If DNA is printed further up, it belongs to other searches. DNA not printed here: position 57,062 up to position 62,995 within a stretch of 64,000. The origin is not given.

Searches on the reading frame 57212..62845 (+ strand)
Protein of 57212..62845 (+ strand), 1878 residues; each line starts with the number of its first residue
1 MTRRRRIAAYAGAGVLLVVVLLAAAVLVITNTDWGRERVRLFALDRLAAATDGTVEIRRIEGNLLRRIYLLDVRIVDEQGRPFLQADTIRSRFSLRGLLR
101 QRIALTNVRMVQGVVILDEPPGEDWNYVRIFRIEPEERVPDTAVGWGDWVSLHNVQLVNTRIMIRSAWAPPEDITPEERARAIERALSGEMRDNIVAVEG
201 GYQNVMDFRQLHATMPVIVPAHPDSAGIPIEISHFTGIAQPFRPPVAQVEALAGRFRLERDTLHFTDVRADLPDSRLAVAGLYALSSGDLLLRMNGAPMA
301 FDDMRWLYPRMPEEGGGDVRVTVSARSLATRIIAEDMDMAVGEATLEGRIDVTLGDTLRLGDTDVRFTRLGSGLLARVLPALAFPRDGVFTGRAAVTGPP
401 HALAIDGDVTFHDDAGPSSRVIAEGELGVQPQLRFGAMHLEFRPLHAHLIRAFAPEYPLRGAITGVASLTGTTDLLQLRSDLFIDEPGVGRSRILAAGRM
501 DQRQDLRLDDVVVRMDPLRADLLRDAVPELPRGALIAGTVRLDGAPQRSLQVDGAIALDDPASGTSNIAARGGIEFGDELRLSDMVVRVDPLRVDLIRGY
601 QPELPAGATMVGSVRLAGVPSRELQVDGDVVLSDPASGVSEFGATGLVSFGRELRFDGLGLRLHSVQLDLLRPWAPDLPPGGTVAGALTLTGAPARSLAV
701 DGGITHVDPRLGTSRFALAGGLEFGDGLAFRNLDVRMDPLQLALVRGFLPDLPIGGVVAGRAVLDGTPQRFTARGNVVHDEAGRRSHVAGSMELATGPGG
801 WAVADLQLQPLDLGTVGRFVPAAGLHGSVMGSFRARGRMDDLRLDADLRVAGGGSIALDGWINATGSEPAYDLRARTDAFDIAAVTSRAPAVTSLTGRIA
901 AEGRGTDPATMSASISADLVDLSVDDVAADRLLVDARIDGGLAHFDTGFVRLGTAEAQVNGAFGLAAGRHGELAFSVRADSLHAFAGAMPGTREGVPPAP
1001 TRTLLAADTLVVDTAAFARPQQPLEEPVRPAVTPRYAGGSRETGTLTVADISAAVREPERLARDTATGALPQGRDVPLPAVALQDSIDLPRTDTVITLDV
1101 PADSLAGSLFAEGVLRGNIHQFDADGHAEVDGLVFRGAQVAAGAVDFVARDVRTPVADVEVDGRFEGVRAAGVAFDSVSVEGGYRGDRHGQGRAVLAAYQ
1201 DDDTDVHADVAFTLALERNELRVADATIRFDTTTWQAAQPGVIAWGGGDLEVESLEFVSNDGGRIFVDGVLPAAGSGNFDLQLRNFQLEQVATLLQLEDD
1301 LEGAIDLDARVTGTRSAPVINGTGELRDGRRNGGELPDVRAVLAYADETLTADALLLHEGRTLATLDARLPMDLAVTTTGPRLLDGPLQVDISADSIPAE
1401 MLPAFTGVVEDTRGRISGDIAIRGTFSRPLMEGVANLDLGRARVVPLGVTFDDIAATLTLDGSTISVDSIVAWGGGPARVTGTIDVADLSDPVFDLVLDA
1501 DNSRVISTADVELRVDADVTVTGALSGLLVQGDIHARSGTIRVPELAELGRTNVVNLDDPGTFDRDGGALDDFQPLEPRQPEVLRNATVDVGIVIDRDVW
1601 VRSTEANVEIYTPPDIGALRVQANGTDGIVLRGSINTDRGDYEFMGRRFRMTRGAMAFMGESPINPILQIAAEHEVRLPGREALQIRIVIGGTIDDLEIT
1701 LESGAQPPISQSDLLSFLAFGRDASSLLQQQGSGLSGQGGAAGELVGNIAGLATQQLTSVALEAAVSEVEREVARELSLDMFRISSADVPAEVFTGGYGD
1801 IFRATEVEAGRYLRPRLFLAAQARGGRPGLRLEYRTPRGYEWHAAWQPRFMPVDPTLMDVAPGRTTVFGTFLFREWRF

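Call 61: search_protein_families(library=pfam, proteins=[window:57212-62845:+], max_evalue=0.0001)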
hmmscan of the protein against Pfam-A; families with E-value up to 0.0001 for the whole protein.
window:57212-62845:+ (1878 aa): 2 families
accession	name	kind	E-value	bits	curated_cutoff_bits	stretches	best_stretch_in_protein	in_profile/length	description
PF04357.19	TamB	-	2.2e-47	162.6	22.4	1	1474-1835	9-354/381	TamB, inner membrane protein subunit of TAM complex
PF05359.17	DUF748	-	8.2e-06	24.6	50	0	3-165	13-167/1037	Domain of Unknown Function (DUF748)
